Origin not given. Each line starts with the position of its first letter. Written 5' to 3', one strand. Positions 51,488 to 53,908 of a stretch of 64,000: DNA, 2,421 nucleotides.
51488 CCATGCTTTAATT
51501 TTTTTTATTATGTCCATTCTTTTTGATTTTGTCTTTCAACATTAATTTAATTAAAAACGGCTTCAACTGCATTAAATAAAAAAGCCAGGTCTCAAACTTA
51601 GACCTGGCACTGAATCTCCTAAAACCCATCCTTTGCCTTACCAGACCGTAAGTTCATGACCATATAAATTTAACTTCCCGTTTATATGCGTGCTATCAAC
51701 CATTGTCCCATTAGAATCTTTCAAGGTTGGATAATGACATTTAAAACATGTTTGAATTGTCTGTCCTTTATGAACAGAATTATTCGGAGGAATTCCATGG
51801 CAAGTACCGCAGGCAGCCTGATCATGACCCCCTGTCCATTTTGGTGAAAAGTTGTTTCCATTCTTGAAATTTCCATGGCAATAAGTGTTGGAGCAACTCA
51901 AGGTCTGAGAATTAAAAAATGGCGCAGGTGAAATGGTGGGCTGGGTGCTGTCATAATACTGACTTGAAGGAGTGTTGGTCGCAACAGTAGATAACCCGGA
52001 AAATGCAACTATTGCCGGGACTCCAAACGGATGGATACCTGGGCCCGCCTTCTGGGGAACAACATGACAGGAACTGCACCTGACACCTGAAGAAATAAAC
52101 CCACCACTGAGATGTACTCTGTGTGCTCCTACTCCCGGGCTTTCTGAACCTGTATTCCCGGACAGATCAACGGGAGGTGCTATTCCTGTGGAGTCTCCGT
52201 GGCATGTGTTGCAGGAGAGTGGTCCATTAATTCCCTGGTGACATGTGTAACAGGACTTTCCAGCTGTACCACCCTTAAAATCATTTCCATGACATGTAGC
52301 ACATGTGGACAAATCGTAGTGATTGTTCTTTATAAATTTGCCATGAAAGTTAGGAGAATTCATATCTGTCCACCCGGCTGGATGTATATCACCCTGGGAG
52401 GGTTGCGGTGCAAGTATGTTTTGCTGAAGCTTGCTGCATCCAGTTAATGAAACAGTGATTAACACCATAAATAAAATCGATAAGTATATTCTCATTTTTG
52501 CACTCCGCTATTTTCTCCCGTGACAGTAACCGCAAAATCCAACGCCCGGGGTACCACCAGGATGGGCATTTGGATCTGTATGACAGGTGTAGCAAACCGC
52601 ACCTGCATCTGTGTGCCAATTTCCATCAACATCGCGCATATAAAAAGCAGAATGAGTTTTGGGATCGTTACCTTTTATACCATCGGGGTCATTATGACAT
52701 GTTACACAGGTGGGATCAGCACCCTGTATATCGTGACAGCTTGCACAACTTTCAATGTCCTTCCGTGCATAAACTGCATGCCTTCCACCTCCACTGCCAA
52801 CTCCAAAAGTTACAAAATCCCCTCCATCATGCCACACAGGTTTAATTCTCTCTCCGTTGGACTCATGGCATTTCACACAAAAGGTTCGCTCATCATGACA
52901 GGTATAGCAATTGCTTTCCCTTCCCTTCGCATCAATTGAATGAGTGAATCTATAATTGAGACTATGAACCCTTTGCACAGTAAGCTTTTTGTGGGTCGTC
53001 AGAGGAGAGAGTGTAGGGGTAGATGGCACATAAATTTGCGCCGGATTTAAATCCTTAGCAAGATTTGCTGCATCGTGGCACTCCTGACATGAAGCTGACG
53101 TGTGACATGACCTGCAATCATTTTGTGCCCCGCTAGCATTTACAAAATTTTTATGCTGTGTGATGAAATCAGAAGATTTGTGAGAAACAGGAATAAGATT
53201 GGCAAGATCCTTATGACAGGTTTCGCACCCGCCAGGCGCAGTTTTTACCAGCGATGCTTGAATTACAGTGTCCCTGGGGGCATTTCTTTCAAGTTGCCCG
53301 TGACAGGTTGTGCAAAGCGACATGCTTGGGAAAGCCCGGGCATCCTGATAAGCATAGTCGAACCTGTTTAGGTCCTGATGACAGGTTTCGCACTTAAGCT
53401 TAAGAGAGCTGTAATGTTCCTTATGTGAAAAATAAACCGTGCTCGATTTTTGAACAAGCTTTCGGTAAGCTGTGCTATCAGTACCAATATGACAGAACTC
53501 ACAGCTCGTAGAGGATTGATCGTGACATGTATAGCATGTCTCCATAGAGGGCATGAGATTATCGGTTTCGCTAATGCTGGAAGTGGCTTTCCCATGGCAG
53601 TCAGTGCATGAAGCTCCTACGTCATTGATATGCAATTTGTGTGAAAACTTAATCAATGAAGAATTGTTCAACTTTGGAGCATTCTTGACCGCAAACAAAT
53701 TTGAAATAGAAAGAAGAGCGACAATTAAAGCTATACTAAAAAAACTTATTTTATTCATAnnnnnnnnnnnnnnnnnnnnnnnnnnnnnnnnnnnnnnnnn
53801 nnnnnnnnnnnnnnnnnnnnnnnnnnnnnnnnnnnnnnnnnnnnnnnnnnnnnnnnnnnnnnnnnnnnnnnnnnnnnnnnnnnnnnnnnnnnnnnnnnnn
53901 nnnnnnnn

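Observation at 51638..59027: Single-operon membrane-to-surface electron conduit candidate: 44 c-heme motifs, a cytochrome-b module and an outer-membrane barrel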

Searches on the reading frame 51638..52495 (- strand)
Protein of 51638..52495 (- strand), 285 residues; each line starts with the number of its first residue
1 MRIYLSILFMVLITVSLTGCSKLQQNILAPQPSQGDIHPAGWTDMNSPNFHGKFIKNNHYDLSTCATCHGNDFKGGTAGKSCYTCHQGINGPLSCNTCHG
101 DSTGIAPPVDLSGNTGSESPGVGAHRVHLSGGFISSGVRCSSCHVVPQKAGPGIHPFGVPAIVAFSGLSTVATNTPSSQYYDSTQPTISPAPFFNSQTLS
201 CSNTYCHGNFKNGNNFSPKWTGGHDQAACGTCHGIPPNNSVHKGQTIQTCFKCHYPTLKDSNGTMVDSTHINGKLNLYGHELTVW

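Call 4: search_protein_families(library=pfam, proteins=[window:51638-52495:-], max_evalue=0.1)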
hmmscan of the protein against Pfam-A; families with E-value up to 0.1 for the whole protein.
window:51638-52495:- (285 aa): 4 families
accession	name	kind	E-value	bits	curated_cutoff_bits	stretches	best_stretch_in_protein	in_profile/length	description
PF09698.15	GSu_C4xC__C2xCH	-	9.2e-07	29.9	21.7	1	200-233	1-36/36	Geobacter CxxxxCH...CXXCH motif (GSu_C4xC__C2xCH)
PF14522.11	Cytochrome_C7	-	0.00014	22.1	24.8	0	199-254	14-66/67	Cytochrome c7 and related cytochrome c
PF14537.11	Cytochrom_c3_2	-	0.018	15.9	25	0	226-256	6-35/79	Cytochrome c3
PF02085.21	Cytochrom_CIII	-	0.032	15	22.9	1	53-87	22-54/101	Class III cytochrome C family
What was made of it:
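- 51638..52495 (-): 285-aa lipoprotein cytochrome with 6 CxxCH + 1 Cx4CH. Predicted outer-surface terminal reductase. PF09698 (call 4).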

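Call 5: search_protein_families(library=ncbifam, proteins=[window:51638-52495:-], max_evalue=0.1)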
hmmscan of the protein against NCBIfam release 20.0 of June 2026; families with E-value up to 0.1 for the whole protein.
window:51638-52495:- (285 aa): 1 family
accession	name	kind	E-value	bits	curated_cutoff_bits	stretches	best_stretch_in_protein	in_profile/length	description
TIGR01904.2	GSu_C4xC__C2xCH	domain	5.2e-12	45.4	27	1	191-241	14-64/73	CxxxxCH/CxxCH domain c-type cytochrome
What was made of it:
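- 51638..52495 (-): TIGR01904 E 5e-12, above the cut-off (call 5).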

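Call 36: search_solved_structures(query=window:51638-52495:-, max_evalue=0.1)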
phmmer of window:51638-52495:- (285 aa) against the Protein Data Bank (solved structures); distinct sequences matched with E-value up to 0.1: 4.
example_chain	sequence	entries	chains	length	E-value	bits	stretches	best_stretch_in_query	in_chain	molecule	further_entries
3wmm_C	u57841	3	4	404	0.038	16.2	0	78-105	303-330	Photosynthetic reaction center C subunit | Photosynthetic reaction center cytochrome c subunit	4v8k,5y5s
5b5m_C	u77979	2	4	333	0.045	16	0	47-91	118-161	Photosynthetic reaction center cytochrome c subunit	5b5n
7c52_C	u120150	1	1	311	0.085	15.1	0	47-91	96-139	Photosynthetic reaction center cytochrome c subunit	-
1eys_C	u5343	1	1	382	0.094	14.9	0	47-91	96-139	PHOTOSYNTHETIC REACTION CENTER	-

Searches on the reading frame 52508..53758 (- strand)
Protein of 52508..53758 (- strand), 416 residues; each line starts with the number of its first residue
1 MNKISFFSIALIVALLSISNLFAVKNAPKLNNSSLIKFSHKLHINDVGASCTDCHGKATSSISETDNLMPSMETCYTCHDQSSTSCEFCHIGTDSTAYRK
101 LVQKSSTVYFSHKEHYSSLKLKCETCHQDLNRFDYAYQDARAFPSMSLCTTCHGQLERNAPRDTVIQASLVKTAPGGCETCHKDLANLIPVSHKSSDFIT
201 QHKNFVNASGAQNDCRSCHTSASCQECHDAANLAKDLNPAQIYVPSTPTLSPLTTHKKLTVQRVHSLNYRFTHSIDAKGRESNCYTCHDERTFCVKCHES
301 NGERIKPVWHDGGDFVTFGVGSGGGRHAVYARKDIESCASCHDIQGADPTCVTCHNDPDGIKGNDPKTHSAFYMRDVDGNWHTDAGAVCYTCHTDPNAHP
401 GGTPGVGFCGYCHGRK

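Call 4: search_protein_families(library=pfam, proteins=[window:52508-53758:-], max_evalue=0.1)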
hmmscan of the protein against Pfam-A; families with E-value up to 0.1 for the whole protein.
window:52508-53758:- (416 aa): 5 families
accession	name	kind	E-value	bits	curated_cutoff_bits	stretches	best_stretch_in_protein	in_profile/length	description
PF14522.11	Cytochrome_C7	-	2.8e-19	69.1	24.8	3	108-183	1-67/67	Cytochrome c7 and related cytochrome c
PF22113.1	Mtrc-MtrF_II-IV_dom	-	6.1e-14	52.4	30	3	49-184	7-165/176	Outer membrane cytochrome MtrC/MtrF-like, domains II/IV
PF02085.21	Cytochrom_CIII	-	6.2e-14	52.6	22.9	3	96-186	9-86/101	Class III cytochrome C family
PF14537.11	Cytochrom_c3_2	-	1.2e-10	42.2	25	3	148-229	8-79/79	Cytochrome c3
PF09699.15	Paired_CXXCH_1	-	0.00014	21.9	20.6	1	49-82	7-39/41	Doubled CXXCH motif (Paired_CXXCH_1)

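Call 5: search_protein_families(library=ncbifam, proteins=[window:52508-53758:-], max_evalue=0.1)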
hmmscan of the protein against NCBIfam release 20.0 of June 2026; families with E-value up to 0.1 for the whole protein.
window:52508-53758:- (416 aa): 6 families
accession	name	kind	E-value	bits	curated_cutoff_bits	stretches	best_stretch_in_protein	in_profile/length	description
NF041781.1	mnquin_red_QrcA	equivalog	8.2e-10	38.6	180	1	6-132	3-129/174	menaquinone reductase multiheme cytochrome c subunit QrcA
TIGR03507.1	decahem_SO1788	subfamily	1.3e-09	37.1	209.3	3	95-188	220-308/672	OmcA/MtrC family decaheme c-type cytochrome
NF045713.1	CxxCH_16_HmcA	equivalog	1.8e-09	36.7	400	1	147-357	175-370/541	sulfate respiration complex hexadecaheme cytochrome HmcA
TIGR03508.1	decahem_SO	subfamily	0.00014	21.4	192.2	1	44-81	139-176/258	DmsE family decaheme c-type cytochrome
TIGR03153.1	cytochr_NrfH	equivalog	0.017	15.2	134.2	1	47-81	101-135/138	cytochrome c nitrite reductase small subunit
NF038038.1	cytoc_DsrJ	equivalog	0.022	15.1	100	1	281-302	90-112/121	sulfate reduction electron transfer complex DsrMKJOP subunit DsrJ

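Call 35: search_solved_structures(query=window:52508-53758:-, max_evalue=0.01)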
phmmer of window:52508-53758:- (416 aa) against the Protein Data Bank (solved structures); distinct sequences matched with E-value up to 0.01: 9.
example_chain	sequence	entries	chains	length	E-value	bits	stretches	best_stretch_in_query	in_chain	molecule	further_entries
8k9e_A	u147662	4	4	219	1.9e-14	56.8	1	3-167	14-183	Cytochrome c7-like domain-containing protein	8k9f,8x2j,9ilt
6f0k_A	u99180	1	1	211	6.2e-10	41.9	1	37-158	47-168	Cytochrome c family protein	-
6btm_A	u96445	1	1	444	5.5e-08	35.5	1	106-156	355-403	Alternative Complex III subunit A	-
3ouq_A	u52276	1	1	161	5.8e-06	28.8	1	25-132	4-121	Cytochrome c family protein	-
1eys_C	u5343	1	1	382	0.00091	21.6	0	111-176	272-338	PHOTOSYNTHETIC REACTION CENTER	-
3wmm_C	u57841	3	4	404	0.0015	20.9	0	111-176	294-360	Photosynthetic reaction center C subunit | Photosynthetic reaction center cytochrome c subunit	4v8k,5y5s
3h33_A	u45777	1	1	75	0.0021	20.4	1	35-93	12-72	Cytochrome c7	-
3sj0_X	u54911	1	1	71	0.0081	18.5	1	35-90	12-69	CYTOCHROME C7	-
3bxu_A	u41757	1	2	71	0.0096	18.2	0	35-90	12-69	Cytochrome c3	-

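Call 56: find_homologous_proteins(query=window:52508-53758:-, max_evalue=0.001)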
Query window:52508-53758:- (416 aa): 934 proteins with E <= 0.001 among 4854 candidates; the best 120 are listed.
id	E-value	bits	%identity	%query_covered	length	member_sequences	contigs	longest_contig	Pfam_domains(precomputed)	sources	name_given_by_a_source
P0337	3.0e-255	865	85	100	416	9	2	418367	PF14537.12,PF02085.22,PF14522.12,PF22113.2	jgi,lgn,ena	-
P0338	2.8e-219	747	75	100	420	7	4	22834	PF14537.12,PF02085.22,PF14522.12,PF22113.2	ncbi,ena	-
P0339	5.4e-210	716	72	100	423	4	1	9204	PF14537.12,PF02085.22,PF14522.12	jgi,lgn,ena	-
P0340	1.7e-209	714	72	97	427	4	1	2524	PF14537.12,PF02085.22,PF14522.12,PF22113.2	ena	-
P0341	2.2e-209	714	71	99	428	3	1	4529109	PF09699.16,PF14537.12,PF02085.22,PF14522.12,PF22113.2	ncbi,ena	-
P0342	3.0e-208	710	70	100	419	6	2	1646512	PF14537.12,PF02085.22,PF14522.12,PF22113.2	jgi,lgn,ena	jgi:hypothetical protein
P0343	1.4e-204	698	69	100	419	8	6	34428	PF14537.12,PF02085.22,PF14522.12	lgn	-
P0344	1.8e-204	698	70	100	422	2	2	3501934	PF14537.12,PF02085.22,PF14522.12,PF22113.2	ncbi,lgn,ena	-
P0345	1.4e-203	695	69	100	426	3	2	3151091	PF14537.12,PF02085.22,PF14522.12,PF22113.2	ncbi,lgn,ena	-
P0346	5.1e-203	693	69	100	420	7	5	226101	PF14537.12,PF02085.22,PF14522.12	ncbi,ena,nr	ncbi:MAG: cytochrome C [Bacteroidetes bacterium]|nr:cytochrome C [Bacteroidota bacterium] MCL5034947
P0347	1.9e-197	675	68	100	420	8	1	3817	PF14537.12,PF14522.12,PF22113.2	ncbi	-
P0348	1.1e-196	672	68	100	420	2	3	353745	PF14537.12,PF02085.22,PF14522.12,PF22113.2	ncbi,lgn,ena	-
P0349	1.5e-196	672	68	100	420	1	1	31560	PF14537.12,PF02085.22,PF14522.12,PF22113.2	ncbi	-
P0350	4.1e-195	667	68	100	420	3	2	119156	PF14537.12,PF02085.22,PF14522.12,PF22113.2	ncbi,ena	-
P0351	4.6e-193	660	66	99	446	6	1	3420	PF14537.12,PF02085.22,PF14522.12,PF22113.2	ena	-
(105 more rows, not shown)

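Call 64: predict_structure(alignment_id=A2)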
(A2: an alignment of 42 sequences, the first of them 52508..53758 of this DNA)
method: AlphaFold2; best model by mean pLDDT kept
length: 416 residues; sequences in the alignment: 42
mean_pLDDT: 60.5   pTM: 0.44
mean pLDDT of the five models: 60.5, 59.4, 56.3, 56.3, 50.9
residues with pLDDT >= 90: 41; 70-90: 130; 50-70: 66; < 50: 179
segments of 3 or more residues with pLDDT < 50: 24-26, 155-166, 202-218, 220-358, 360-366
pLDDT, mean of each block of 10 residues (from residue 1): 83 81 56 88 93 92 88 91 89 79 82 88 87 80 72 51 47 60 66 54 44 44 43 32 33 33 36 37 36 38 38 41 41 36 37 44 46 77 67 67 79 74
secondary structure, 60 per line:
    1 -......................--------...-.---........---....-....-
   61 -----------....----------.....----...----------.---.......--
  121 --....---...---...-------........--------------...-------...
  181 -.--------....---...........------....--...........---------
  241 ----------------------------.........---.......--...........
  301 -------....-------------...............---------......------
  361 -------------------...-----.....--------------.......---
elements in order: H2-23 H40-47 H51-54 H56-59 H72-75 H86-89 H112-118 H123-126 H146-153 H191-194 H198-208 H215-218 H221-231 H269-277 H281-287 H290-300 H308-311 H325-339 H349-354 H388-392 H407-413
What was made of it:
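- The 14-heme protein could not be modelled with confidence (pLDDT 60.5, call 64), and no complex model could be made.
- Tried and rejected: The AF2 model of the 14-heme cytochrome was poor (pLDDT 60.5, call 64).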

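Call 68: fold_search(model_id=the predicted structure, library=pdb)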
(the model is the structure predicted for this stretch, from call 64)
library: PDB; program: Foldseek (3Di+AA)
matches with E <= 10: 4; with E <= 0.001: 3
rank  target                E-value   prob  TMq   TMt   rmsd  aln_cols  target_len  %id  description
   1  6btm_A                5.8e-05  1.00  0.21  0.37  14.7       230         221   22  Structure of Alternative Complex III from Flavobacterium johnsoniae (Wild Type) (released 2018-05-09)
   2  8k9e_A                3.7e-04  1.00  0.21  0.35  13.7       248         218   22  Cryo-EM structure of the photosynthetic alternative complex III from Chloroflexus aurantiacus at 3.3 angstrom (released 2024-03-06)
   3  6f0k_A                8.3e-04  1.00  0.22  0.40  13.4       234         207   20  Alternative complex III (released 2018-05-09)
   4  8tov_G                8.9e+00  0.01  0.10  0.17  21.8       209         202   11  HIV-CA Disulfide linked Hexamer bound to Quinazolin-4-one Scaffold inhibitor (released 2023-12-20)
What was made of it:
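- Tried and rejected: Foldseek found only the ActA pentaheme module (call 68), so the question of whether it forms an MtrA-like rod stays open.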
